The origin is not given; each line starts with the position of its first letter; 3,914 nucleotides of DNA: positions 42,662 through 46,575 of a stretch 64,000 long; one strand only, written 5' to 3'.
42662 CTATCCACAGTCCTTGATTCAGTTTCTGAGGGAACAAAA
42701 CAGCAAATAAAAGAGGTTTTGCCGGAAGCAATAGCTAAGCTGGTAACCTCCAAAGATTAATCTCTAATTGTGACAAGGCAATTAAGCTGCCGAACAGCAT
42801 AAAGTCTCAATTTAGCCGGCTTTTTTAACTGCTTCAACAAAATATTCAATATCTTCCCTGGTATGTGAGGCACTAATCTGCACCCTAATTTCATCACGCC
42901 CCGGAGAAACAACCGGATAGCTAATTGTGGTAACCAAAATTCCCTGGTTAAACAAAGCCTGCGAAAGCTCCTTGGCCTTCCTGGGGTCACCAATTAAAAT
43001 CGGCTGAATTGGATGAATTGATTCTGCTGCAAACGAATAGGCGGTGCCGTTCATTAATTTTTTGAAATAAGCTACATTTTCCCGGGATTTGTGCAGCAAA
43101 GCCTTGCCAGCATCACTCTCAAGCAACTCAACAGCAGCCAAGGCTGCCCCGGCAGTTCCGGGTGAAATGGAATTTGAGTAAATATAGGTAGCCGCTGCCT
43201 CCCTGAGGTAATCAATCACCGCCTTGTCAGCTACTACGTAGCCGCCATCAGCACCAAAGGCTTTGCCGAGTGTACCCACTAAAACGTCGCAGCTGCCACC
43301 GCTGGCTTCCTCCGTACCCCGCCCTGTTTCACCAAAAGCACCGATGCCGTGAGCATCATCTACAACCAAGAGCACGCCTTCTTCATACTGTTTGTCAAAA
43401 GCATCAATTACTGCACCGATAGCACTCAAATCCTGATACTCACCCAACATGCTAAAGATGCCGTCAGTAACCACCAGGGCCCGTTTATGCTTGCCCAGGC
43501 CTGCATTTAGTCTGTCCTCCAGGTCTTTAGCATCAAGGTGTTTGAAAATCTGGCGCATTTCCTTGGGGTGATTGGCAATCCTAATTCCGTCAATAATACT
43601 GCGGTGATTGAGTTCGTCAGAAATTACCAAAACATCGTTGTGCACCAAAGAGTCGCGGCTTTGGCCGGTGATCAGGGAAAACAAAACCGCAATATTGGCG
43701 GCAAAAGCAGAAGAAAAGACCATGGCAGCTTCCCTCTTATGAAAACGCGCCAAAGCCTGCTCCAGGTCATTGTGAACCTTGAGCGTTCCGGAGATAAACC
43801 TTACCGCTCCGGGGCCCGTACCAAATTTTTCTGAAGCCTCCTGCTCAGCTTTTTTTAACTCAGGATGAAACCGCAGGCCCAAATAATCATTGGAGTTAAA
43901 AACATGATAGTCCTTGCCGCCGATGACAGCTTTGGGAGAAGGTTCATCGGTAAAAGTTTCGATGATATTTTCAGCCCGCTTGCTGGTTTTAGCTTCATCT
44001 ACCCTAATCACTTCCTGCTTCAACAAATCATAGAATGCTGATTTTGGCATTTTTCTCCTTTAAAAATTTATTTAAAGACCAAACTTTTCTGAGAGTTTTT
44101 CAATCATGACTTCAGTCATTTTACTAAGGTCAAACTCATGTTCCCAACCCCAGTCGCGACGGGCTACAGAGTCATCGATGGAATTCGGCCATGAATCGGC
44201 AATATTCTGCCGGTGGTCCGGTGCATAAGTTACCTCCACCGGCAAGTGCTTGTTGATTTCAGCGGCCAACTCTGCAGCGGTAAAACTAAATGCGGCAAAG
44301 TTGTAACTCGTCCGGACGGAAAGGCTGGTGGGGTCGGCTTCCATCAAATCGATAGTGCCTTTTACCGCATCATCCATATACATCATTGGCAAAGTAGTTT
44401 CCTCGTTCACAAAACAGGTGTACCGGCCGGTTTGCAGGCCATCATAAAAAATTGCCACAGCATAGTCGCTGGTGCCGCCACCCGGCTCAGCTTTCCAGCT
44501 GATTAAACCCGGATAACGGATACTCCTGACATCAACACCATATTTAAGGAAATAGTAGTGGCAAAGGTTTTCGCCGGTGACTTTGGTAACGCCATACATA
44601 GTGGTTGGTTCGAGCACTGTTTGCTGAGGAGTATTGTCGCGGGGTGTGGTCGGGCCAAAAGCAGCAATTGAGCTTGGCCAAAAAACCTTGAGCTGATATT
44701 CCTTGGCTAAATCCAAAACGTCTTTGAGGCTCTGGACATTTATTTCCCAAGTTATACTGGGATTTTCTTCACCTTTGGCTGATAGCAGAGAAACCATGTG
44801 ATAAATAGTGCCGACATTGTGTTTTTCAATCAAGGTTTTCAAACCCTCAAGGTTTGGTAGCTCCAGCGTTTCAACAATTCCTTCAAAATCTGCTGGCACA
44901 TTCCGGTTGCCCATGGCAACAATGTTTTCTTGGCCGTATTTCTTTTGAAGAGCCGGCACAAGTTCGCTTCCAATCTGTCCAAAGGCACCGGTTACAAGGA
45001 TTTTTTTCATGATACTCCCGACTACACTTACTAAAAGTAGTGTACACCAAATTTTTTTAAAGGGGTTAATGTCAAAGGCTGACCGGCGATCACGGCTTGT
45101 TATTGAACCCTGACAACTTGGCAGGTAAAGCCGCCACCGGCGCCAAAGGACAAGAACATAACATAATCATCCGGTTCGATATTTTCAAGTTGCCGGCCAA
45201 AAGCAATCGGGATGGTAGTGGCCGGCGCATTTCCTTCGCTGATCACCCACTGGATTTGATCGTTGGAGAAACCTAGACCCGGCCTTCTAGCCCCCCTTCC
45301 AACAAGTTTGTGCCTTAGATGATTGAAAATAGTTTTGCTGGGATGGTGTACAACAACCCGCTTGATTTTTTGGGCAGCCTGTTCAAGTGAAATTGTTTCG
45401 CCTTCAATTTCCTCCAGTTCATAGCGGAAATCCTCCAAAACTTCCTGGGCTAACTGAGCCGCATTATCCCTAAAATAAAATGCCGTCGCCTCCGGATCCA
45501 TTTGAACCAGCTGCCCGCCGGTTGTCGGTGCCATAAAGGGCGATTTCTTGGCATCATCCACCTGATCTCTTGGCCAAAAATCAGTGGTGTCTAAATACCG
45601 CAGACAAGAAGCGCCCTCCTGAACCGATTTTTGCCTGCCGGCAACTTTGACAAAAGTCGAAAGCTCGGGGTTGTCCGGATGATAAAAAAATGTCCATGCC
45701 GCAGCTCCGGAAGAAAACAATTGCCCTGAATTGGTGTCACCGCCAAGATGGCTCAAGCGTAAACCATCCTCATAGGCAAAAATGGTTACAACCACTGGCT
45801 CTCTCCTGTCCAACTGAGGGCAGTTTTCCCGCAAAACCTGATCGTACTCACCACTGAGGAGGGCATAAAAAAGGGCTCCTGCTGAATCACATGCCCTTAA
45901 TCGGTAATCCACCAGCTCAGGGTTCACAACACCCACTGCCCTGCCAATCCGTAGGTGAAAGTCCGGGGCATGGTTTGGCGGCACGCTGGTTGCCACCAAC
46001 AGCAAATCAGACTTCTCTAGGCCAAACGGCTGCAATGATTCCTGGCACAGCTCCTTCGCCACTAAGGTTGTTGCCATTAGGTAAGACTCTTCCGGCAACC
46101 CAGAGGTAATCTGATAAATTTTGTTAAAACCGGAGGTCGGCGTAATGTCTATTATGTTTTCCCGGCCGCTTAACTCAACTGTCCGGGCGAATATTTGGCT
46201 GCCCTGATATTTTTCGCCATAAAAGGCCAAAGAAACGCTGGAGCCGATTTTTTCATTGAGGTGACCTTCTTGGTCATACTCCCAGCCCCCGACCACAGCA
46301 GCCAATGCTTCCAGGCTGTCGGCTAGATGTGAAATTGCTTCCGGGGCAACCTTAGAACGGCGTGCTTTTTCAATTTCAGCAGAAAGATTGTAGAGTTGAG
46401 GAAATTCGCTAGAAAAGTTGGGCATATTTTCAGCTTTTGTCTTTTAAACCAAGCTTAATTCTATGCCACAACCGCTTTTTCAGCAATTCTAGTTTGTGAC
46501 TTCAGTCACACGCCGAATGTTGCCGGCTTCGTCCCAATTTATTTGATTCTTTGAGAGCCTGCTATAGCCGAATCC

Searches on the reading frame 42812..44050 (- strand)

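Call 94: search_protein_families(library=pfam, proteins=[window:42812-44050:-], max_evalue=0.00001)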
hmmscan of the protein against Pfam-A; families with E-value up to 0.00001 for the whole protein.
window:42812-44050:- (412 aa): 1 family
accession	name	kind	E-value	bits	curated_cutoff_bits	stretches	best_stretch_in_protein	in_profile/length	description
PF00155.27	Aminotran_1_2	-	7.5e-47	160.7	19.7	1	50-408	5-361/361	Aminotransferase class I and II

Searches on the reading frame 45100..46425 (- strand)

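Call 94: search_protein_families(library=pfam, proteins=[window:45100-46425:-], max_evalue=0.00001)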
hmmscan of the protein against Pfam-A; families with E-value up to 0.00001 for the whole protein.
window:45100-46425:- (441 aa): 1 family
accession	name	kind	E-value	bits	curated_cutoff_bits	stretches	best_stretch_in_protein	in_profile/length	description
PF08541.16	ACP_syn_III_C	-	1e-06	29.2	26.6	1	351-439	8-89/90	3-Oxoacyl-[acyl-carrier-protein (ACP)] synthase III C terminal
